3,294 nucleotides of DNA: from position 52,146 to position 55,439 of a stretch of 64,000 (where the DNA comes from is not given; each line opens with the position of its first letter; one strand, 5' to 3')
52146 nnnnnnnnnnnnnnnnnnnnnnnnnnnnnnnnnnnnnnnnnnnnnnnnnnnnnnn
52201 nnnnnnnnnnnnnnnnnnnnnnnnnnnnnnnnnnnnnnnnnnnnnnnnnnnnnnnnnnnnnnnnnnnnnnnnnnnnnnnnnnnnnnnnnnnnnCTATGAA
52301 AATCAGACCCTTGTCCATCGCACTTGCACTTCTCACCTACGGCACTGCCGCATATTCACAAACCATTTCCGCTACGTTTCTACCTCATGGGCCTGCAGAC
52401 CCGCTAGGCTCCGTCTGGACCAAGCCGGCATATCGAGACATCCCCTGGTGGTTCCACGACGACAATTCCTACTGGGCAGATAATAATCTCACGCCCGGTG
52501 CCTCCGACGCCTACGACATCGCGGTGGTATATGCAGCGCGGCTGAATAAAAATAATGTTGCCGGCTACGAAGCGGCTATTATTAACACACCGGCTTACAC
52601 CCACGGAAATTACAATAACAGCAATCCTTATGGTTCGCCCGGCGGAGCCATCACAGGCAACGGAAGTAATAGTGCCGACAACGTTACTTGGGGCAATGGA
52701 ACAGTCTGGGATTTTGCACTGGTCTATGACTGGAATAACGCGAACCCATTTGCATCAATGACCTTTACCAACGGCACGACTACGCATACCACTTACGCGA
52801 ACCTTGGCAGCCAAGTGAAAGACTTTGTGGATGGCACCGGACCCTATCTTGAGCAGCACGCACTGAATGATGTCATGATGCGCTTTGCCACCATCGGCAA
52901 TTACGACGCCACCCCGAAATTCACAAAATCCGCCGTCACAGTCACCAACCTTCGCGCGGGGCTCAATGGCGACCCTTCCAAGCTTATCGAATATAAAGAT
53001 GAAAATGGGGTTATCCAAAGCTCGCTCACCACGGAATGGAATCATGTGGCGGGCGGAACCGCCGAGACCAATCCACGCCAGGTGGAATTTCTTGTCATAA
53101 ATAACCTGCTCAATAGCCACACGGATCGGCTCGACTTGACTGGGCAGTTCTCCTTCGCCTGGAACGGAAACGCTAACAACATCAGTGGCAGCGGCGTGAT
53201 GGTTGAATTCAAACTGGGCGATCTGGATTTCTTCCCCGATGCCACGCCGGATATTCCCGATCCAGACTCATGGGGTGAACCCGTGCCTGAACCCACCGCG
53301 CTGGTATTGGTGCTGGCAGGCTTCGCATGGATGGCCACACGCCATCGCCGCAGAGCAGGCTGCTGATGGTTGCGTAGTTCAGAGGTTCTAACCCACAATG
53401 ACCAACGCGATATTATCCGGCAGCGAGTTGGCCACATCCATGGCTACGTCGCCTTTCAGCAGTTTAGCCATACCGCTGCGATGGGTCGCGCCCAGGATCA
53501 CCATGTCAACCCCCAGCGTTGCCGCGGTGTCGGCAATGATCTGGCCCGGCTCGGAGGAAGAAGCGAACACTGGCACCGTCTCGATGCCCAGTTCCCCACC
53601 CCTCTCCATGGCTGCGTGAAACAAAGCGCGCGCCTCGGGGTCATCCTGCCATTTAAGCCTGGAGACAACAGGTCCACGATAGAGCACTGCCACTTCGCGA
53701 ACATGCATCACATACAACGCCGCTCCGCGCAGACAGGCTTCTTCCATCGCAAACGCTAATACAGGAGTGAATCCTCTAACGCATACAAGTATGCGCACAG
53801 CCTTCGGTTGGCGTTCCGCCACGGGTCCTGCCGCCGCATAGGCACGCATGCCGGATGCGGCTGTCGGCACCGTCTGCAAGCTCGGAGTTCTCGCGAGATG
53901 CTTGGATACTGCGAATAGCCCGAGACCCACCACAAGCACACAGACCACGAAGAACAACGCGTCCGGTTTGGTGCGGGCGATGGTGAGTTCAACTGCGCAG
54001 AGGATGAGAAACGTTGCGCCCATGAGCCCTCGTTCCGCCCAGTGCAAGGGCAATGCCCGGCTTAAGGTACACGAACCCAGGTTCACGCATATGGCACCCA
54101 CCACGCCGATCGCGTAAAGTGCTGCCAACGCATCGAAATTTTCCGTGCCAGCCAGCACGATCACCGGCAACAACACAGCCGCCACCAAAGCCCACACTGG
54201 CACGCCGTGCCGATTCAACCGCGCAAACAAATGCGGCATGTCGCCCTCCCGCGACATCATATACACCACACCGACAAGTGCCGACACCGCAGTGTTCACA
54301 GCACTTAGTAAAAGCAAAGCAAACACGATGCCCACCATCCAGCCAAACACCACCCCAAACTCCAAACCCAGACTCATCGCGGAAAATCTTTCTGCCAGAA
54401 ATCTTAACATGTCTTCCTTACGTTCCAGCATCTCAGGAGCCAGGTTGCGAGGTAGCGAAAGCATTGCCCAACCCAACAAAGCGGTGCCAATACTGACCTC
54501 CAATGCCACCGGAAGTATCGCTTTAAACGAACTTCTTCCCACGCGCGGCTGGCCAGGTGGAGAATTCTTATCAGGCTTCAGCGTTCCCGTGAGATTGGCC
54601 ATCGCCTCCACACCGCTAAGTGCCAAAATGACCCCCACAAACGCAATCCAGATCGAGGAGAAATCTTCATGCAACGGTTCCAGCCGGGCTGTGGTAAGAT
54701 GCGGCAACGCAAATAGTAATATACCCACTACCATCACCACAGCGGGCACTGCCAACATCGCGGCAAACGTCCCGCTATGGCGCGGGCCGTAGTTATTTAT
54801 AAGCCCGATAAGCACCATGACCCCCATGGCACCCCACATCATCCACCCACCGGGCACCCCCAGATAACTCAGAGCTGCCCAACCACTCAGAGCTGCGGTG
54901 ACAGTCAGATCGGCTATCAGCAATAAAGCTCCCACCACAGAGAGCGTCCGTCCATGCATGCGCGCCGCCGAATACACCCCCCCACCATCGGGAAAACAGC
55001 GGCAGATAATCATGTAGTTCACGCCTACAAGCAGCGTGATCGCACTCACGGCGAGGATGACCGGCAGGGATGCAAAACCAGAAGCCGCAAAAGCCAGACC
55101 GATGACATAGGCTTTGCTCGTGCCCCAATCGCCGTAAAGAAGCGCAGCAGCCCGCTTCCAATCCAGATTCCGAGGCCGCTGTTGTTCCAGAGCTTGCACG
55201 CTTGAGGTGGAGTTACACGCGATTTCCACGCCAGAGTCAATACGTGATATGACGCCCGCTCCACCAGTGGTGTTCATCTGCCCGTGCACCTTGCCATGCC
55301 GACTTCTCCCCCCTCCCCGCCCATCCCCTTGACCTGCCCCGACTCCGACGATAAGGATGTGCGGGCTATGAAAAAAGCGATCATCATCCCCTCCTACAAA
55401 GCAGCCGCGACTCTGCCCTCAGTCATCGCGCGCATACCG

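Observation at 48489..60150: lnt + GT2 polyprenol-P-sugar synthase + three GT-C paralogs: candidate envelope protein/lipoprotein glycosylation system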

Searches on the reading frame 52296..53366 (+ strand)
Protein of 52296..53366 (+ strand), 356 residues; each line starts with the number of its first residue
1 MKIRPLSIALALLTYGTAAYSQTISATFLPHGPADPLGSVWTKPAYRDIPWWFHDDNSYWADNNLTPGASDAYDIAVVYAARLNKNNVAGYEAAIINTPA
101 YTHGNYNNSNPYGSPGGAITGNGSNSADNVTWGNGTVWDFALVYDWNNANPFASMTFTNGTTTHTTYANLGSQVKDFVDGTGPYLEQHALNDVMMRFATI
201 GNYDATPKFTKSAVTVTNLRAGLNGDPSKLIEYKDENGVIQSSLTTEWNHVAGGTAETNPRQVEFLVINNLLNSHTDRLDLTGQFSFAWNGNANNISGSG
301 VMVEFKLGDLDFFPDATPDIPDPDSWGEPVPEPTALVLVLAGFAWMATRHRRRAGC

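Call 3: search_protein_families(library=pfam, proteins=[window:52296-53366:+], max_evalue=0.01)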
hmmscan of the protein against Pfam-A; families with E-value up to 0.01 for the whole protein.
window:52296-53366:+ (356 aa): 0 families

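Call 4: search_protein_families(library=ncbifam, proteins=[window:52296-53366:+], max_evalue=0.01)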
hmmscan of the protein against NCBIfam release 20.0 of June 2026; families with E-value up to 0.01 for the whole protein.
window:52296-53366:+ (356 aa): 3 families
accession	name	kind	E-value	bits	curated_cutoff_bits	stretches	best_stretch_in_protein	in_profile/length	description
NF038129.1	PEP_NF038129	equivalog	0.00018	21.4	65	1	297-353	138-194/194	NF038129 family PEP-CTERM protein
TIGR02595.1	PEP_CTERM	domain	0.00029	21.4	16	1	330-353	1-24/24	PEP-CTERM sorting domain-containing protein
NF041928.1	choice_anch_W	domain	0.00081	19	45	0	126-307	74-195/196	choice-of-anchor W domain-containing protein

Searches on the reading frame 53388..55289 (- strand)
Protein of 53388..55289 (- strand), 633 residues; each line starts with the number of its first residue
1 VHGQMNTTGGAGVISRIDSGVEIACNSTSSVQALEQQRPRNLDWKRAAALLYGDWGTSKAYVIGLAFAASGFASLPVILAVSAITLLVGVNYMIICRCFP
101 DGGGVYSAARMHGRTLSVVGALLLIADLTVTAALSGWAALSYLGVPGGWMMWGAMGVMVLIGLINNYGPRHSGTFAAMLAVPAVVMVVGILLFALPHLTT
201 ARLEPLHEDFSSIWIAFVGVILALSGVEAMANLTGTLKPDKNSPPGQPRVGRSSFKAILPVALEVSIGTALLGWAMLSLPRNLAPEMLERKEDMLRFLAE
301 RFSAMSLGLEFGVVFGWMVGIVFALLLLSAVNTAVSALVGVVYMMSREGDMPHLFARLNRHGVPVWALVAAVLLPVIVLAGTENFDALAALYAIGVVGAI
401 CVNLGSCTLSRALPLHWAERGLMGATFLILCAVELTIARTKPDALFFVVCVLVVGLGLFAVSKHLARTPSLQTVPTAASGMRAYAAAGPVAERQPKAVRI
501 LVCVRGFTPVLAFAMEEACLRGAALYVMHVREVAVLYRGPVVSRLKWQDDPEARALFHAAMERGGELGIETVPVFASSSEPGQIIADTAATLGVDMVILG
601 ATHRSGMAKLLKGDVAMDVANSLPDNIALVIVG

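Call 3: search_protein_families(library=pfam, proteins=[window:53388-55289:-], max_evalue=0.01)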
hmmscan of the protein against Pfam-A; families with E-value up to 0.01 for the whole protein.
window:53388-55289:- (633 aa): 2 families
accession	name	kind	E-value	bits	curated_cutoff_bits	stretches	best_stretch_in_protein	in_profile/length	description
PF00582.32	Usp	-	9.4e-13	49.4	24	1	508-624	16-134/141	Universal stress protein family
PF00324.27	AA_permease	-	1.9e-05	24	24.6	1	63-400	19-358/470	Amino acid permease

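Call 4: search_protein_families(library=ncbifam, proteins=[window:53388-55289:-], max_evalue=0.01)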
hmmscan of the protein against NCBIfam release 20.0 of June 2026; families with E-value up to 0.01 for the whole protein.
window:53388-55289:- (633 aa): 3 families
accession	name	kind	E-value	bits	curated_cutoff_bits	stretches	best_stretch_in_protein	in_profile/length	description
NF008245.0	PRK11021.1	equivalog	1.9e-05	23.9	284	1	310-446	262-398/419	L-methionine/branched-chain amino acid transporter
TIGR00913.1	2A0310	subfamily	0.00011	21.1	578.7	1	322-394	297-374/480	amino acid permease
NF008380.0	PRK11175.1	equivalog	0.0064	15.5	227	1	571-626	240-295/313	universal stress protein UspE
